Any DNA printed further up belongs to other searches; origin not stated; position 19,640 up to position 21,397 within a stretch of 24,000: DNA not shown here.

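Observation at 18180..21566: Candidate undescribed nickel-handling module: Tat-signal mini-protein + DUF4331 + NiCoT permease + PUA-like protein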

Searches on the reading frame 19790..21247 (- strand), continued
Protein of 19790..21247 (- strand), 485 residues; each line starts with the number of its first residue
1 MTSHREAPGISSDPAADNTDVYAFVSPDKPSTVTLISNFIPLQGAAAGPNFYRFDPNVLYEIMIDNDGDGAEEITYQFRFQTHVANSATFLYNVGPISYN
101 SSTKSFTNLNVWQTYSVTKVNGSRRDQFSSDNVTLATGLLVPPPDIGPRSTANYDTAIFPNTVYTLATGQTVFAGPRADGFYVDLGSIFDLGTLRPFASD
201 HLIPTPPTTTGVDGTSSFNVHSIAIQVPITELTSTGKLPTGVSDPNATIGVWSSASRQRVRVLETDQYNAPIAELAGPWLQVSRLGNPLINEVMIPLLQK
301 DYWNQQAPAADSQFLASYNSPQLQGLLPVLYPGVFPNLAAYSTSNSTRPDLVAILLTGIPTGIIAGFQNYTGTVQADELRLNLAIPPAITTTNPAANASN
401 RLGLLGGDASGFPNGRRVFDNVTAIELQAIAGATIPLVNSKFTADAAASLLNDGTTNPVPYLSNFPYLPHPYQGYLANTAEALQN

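Call 62: get_annotated_region(hit=H14, flank=5000)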
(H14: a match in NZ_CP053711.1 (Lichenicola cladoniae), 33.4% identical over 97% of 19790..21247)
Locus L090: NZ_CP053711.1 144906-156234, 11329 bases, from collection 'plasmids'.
description: Lichenicola cladoniae strain PAMC 26569 plasmid unnamed4, complete sequence
organism: Lichenicola cladoniae (NCBI taxid 1484109)
taxonomy: Bacteria; Pseudomonadota; Alphaproteobacteria; Rhodospirillales; Acetobacteraceae; Lichenicola; Lichenicola cladoniae
host: -; source: Cladonia borealis,cell culture,lichen; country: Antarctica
typing (MOB-suite, as given by PLSDB): non-mobilizable
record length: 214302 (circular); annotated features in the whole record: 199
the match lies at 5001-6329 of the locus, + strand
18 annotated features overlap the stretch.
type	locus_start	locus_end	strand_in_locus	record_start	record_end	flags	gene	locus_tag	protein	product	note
CDS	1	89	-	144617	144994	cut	-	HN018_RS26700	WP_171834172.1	hypothetical protein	-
CDS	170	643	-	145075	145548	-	-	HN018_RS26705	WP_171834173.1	hypothetical protein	-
CDS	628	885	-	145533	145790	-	-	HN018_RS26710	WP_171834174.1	hypothetical protein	-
CDS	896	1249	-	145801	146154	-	-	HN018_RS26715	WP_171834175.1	hypothetical protein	-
CDS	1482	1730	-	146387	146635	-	-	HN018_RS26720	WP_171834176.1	helix-turn-helix transcriptional regulator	-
CDS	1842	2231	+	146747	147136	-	-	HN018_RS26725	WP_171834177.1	hypothetical protein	-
CDS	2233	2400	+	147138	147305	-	-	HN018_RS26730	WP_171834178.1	hypothetical protein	-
CDS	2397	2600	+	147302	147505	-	-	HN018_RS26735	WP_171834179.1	hypothetical protein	-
CDS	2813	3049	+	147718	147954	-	-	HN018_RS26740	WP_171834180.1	hypothetical protein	-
CDS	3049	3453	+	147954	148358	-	-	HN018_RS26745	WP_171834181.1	hypothetical protein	-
CDS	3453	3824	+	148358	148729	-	-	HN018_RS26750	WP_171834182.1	hypothetical protein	-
CDS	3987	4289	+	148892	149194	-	-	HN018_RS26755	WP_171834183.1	hypothetical protein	-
CDS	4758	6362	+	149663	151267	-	-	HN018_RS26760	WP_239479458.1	DUF4331 domain-containing protein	-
CDS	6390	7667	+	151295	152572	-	-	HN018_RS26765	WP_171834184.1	hypothetical protein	-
CDS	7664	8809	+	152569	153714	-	-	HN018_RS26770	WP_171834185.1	HupE/UreJ family protein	-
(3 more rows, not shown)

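Call 63: get_annotated_region(hit=H2, flank=5000)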
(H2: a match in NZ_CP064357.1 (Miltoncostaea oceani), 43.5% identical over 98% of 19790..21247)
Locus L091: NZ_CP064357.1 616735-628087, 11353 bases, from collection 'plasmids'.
description: Miltoncostaea oceani strain SCSIO 61214 plasmid unnamed1, complete sequence
organism: Miltoncostaea oceani (NCBI taxid 2843216)
taxonomy: Bacteria; Actinomycetota; Thermoleophilia; Miltoncostaeales; Miltoncostaeaceae; Miltoncostaea; Miltoncostaea oceani
host: -; source: pure culture,marine sediment; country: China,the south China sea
typing (MOB-suite, as given by PLSDB): non-mobilizable
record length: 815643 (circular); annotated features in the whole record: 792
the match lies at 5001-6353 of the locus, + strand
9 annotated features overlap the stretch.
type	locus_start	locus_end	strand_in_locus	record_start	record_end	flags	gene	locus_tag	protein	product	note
CDS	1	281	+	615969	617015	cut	-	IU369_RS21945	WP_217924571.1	radical SAM/SPASM domain-containing protein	-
CDS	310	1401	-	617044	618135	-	-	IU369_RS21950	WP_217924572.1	HAMP domain-containing sensor histidine kinase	GO:0007165 - signal transduction [Evidence IEA]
CDS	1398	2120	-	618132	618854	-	-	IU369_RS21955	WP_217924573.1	response regulator transcription factor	GO:0000160 - phosphorelay signal transduction system [Evidence IEA]; GO:0006355 - regulation of DNA-templated ...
CDS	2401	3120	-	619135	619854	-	-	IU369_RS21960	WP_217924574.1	peptidoglycan DD-metalloendopeptidase family protein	-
CDS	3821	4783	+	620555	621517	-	-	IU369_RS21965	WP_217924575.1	hypothetical protein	-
CDS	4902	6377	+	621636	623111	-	-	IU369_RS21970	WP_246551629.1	DUF4331 domain-containing protein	-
CDS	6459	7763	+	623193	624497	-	-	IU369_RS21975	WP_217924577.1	tetratricopeptide repeat protein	-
CDS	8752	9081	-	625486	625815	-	-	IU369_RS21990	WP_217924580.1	transposase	GO:0006313 - DNA transposition [Evidence IEA]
CDS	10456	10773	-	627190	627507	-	-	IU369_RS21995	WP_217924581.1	hypothetical protein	-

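Call 69: get_annotated_region(hit=H1, flank=5000)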
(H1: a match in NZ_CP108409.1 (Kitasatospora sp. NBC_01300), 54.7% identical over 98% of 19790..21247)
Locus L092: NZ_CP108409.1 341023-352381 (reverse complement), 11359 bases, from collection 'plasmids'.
description: Kitasatospora sp. NBC_01300 plasmid unnamed1, complete sequence
organism: Kitasatospora sp. NBC_01300 (NCBI taxid 2903574)
taxonomy: Bacteria; Actinomycetota; Actinomycetes; Kitasatosporales; Streptomycetaceae; Kitasatospora; Kitasatospora sp. NBC 01300
host: -; source: -; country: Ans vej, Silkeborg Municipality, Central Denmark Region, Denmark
typing (MOB-suite, as given by PLSDB): non-mobilizable
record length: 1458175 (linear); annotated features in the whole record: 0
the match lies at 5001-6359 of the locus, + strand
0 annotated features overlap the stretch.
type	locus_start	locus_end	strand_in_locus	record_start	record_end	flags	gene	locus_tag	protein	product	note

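Call 77: find_encoding_contigs(protein=P0015, flank=4000, max_places=2)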
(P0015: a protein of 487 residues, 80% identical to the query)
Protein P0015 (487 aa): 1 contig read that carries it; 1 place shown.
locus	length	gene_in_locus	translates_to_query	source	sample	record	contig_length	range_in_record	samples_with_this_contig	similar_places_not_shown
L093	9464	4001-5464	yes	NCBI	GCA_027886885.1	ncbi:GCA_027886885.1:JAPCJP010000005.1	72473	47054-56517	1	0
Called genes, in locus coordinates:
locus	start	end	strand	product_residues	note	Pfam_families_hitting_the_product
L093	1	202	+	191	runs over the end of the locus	PF13238:AAA_18, PF13671:AAA_33 (weak), PF13207:AAA_17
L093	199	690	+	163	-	PF01956:EMC3_TMCO1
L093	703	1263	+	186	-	PF13189:Cytidylate_kin2, PF13238:AAA_18, PF13671:AAA_33 (weak), PF13207:AAA_17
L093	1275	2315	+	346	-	PF08068:DKCLD, PF01509:TruB_N, PF21238:Pus10_C, PF16198:TruB_C_2, PF01472:PUA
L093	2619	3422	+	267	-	-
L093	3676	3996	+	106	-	-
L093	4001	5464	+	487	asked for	PF14224:DUF4331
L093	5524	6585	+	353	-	PF03824:NicO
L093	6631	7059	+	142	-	PF04033:DUF365 (weak)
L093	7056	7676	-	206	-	PF15956:DUF4760 (weak)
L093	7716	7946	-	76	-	-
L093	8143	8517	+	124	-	PF01243:PNPOx_N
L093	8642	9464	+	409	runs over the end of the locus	PF00709:Adenylsucc_synt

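Call 83: get_annotated_region(hit=H3, flank=4500)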
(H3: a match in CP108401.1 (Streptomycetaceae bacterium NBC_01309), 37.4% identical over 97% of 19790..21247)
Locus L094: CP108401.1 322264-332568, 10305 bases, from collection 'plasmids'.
description: Streptomycetaceae bacterium NBC_01309 plasmid unnamed1, complete sequence
organism: Streptomycetaceae bacterium NBC_01309 (NCBI taxid 3115366)
taxonomy: Bacteria; Actinomycetota; Actinomycetes; Kitasatosporales; Streptomycetaceae; ; Streptomycetaceae bacterium NBC 01309
host: -; source: -; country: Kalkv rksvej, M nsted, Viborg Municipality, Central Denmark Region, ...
typing (MOB-suite, as given by PLSDB): non-mobilizable
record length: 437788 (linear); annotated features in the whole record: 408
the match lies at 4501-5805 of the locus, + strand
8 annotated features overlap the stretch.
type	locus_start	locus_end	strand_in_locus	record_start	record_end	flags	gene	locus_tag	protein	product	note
CDS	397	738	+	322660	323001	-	-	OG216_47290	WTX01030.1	metalloregulator ArsR/SmtB family transcription factor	-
CDS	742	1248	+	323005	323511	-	-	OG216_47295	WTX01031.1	SRPBCC family protein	-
CDS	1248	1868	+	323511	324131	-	-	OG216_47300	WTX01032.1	dihydrofolate reductase family protein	-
CDS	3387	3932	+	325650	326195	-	-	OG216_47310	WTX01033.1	hypothetical protein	-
CDS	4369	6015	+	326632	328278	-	-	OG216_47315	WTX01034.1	DUF4331 domain-containing protein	-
CDS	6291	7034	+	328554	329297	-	-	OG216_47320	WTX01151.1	class F sortase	-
CDS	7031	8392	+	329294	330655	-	-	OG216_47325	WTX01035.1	tetratricopeptide repeat protein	-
CDS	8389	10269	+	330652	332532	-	-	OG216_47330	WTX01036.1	nickel transporter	-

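Call 84: get_annotated_region(hit=H24, flank=4500)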
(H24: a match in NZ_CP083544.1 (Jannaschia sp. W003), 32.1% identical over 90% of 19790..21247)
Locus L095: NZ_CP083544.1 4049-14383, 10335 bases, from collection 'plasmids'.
description: Jannaschia sp. W003 plasmid unnamed5, complete sequence
organism: Jannaschia sp. W003 (NCBI taxid 2867012)
taxonomy: Bacteria; Pseudomonadota; Alphaproteobacteria; Rhodobacterales; Roseobacteraceae; Jannaschia; Jannaschia sp. W003
host: -; source: -; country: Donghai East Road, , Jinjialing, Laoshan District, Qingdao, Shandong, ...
typing (MOB-suite, as given by PLSDB): non-mobilizable
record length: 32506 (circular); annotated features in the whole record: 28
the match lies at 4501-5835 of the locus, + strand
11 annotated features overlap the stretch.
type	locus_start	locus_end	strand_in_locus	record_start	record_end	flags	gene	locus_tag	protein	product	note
CDS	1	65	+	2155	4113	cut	-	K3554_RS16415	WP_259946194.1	glycosyltransferase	-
CDS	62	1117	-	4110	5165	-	-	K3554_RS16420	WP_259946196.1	hypothetical protein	-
CDS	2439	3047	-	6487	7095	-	-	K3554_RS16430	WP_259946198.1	hypothetical protein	-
CDS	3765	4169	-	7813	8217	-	-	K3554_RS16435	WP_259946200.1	A24 family peptidase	-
CDS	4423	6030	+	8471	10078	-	-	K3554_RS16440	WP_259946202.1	DUF4331 domain-containing protein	-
CDS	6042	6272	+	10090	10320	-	-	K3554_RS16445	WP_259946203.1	hypothetical protein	-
CDS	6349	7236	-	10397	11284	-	-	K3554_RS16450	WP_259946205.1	general secretion pathway protein GspK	-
CDS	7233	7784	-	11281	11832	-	-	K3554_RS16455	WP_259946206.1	type II secretion system protein GspJ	GO:0015628 - protein secretion by the type II secretion system [Evidence IEA]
CDS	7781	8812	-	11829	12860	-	-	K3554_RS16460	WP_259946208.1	penicillin-binding protein activator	-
CDS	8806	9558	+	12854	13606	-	-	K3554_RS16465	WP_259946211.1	hypothetical protein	-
CDS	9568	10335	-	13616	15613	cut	gspD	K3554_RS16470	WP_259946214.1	type II secretion system secretin GspD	GO:0015628 - protein secretion by the type II secretion system [Evidence IEA]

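Call 85: get_annotated_region(hit=H25, flank=4500)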
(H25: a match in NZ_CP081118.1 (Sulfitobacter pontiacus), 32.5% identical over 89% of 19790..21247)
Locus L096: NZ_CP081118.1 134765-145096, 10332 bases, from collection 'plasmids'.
description: Sulfitobacter pontiacus strain W028 plasmid unnamed2, complete sequence
organism: Sulfitobacter pontiacus (NCBI taxid 60137)
taxonomy: Bacteria; Pseudomonadota; Alphaproteobacteria; Rhodobacterales; Roseobacteraceae; Sulfitobacter; Sulfitobacter pontiacus
host: -; source: -; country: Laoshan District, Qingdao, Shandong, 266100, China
typing (MOB-suite, as given by PLSDB): non-mobilizable
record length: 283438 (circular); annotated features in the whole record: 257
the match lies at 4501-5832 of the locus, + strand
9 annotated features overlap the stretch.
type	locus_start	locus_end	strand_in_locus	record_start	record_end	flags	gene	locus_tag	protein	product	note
CDS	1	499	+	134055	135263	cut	-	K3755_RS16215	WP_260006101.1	efflux RND transporter periplasmic adaptor subunit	GO:0006810 - transport [Evidence IEA]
CDS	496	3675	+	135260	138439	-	-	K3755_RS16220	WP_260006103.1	efflux RND transporter permease subunit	-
CDS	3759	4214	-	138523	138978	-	-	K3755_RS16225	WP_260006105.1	A24 family peptidase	-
CDS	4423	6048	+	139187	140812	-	-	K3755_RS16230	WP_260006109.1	DUF4331 domain-containing protein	-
CDS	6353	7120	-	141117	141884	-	-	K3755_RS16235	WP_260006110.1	general secretion pathway protein GspK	-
CDS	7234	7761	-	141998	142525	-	-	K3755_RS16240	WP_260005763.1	type II secretion system protein GspJ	GO:0015628 - protein secretion by the type II secretion system [Evidence IEA]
CDS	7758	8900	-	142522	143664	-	-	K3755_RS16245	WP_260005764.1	penicillin-binding protein activator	-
CDS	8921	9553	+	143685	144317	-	-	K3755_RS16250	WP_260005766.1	hypothetical protein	-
CDS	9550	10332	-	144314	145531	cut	gspF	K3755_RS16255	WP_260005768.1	type II secretion system inner membrane protein GspF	GO:0015628 - protein secretion by the type II secretion system [Evidence IEA]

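Call 86: get_annotated_region(hit=H29, flank=4500)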
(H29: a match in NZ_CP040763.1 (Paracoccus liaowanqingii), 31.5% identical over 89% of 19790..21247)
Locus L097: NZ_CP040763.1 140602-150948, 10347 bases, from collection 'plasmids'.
description: Paracoccus liaowanqingii strain 2251 plasmid unnamed4, complete sequence
organism: Paracoccus liaowanqingii (NCBI taxid 2560053)
taxonomy: Bacteria; Pseudomonadota; Alphaproteobacteria; Rhodobacterales; Paracoccaceae; Paracoccus; Paracoccus liaowanqingii
host: -; source: Tibetan antelope,cell culture,feces; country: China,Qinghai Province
typing (MOB-suite, as given by PLSDB): non-mobilizable; replicon rep_cluster_229
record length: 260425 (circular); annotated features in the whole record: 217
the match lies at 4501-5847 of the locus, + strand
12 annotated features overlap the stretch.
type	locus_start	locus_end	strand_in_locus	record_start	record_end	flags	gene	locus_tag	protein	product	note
CDS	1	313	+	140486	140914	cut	-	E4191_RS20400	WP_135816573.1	type II toxin-antitoxin system VapC family toxin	-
CDS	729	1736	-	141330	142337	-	-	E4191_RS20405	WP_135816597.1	alpha/beta hydrolase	-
CDS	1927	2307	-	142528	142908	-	-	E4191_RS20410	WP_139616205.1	hypothetical protein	-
CDS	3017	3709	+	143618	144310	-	-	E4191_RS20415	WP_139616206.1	outer membrane beta-barrel protein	-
CDS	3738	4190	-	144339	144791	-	-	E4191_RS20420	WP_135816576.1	A24 family peptidase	-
CDS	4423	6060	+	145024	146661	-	-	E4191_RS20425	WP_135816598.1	DUF4331 domain-containing protein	-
CDS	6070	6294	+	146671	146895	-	-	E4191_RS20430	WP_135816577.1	hypothetical protein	-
CDS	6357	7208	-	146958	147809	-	-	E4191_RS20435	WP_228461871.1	type II secretion system protein GspK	-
CDS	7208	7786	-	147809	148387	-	-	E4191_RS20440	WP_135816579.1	type II secretion system protein GspJ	GO:0015628 - protein secretion by the type II secretion system [Evidence IEA]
CDS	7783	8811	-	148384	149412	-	-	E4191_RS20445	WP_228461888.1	ABC transporter substrate-binding protein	-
CDS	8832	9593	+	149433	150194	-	-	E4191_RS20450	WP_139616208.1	hypothetical protein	-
CDS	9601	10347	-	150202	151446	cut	-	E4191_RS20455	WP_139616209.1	type II secretion system F family protein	-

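Call 87: get_annotated_region(hit=H30, flank=4500)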
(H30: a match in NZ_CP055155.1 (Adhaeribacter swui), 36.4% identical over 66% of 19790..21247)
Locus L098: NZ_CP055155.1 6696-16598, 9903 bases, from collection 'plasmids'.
description: Adhaeribacter swui strain KCTC 52873 plasmid unnamed2, complete sequence
organism: Adhaeribacter swui (NCBI taxid 2086471)
taxonomy: Bacteria; Bacteroidota; Cytophagia; Cytophagales; Hymenobacteraceae; Adhaeribacter; Adhaeribacter swui
host: -; source: Cell culture,Mud; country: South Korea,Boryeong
typing (MOB-suite, as given by PLSDB): non-mobilizable
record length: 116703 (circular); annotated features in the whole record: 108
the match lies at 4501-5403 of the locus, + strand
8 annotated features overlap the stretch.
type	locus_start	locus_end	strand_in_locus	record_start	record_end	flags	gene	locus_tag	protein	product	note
CDS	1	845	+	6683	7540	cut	-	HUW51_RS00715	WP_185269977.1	hypothetical protein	-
CDS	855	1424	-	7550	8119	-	-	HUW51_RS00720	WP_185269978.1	recombinase family protein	GO:0006310 - DNA recombination [Evidence IEA]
CDS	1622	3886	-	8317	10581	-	-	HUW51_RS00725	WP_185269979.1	TonB-dependent receptor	GO:0015891 - siderophore transport [Evidence IEA]; GO:0055085 - transmembrane transport [Evidence IEA]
CDS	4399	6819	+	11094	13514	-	-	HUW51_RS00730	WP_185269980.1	DUF4331 family protein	-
CDS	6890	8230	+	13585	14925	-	-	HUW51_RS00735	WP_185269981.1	tetratricopeptide repeat protein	-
CDS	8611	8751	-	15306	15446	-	-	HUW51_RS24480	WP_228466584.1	hypothetical protein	-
CDS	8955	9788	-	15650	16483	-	-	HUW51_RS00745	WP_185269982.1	hypothetical protein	-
CDS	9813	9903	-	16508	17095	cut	-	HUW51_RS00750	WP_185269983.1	carboxymuconolactone decarboxylase family protein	-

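Call 88: get_annotated_region(hit=H32, flank=4500)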
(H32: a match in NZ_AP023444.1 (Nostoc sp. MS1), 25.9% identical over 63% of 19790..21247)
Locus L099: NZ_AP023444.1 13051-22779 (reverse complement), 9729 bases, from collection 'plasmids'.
description: Nostoc sp. MS1 plasmid pNSMS103, complete sequence
organism: Nostoc sp. MS1 (NCBI taxid 2764711)
taxonomy: Bacteria; Cyanobacteriota; Cyanophyceae; Nostocales; Nostocaceae; Nostoc; Nostoc sp. MS1
host: -; source: -; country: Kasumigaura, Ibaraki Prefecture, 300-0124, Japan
typing (MOB-suite, as given by PLSDB): mobilizable; relaxase MOBF
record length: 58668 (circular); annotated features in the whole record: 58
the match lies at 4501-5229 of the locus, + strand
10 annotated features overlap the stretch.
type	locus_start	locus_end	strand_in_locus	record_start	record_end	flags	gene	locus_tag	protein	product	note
CDS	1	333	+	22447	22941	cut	-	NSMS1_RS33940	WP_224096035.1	hypothetical protein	-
CDS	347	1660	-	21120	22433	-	-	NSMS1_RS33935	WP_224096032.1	IS701 family transposase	-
CDS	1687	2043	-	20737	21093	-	-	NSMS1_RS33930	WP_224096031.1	hypothetical protein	-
CDS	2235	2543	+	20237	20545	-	-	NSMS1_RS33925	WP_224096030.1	RNA-binding protein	-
CDS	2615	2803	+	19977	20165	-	rpsU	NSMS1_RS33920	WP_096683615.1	30S ribosomal protein S21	GO:0006412 - translation [Evidence IEA]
CDS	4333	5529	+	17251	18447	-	-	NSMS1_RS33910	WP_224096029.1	DUF4331 domain-containing protein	-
CDS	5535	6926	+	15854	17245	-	-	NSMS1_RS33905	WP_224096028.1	hypothetical protein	-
CDS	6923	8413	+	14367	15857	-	-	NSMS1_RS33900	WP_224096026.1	sulfite exporter TauE/SafE family protein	-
CDS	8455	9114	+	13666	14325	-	-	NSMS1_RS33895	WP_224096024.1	PEP-CTERM sorting domain-containing protein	-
CDS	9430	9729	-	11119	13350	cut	-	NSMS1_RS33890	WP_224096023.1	ATP-binding protein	-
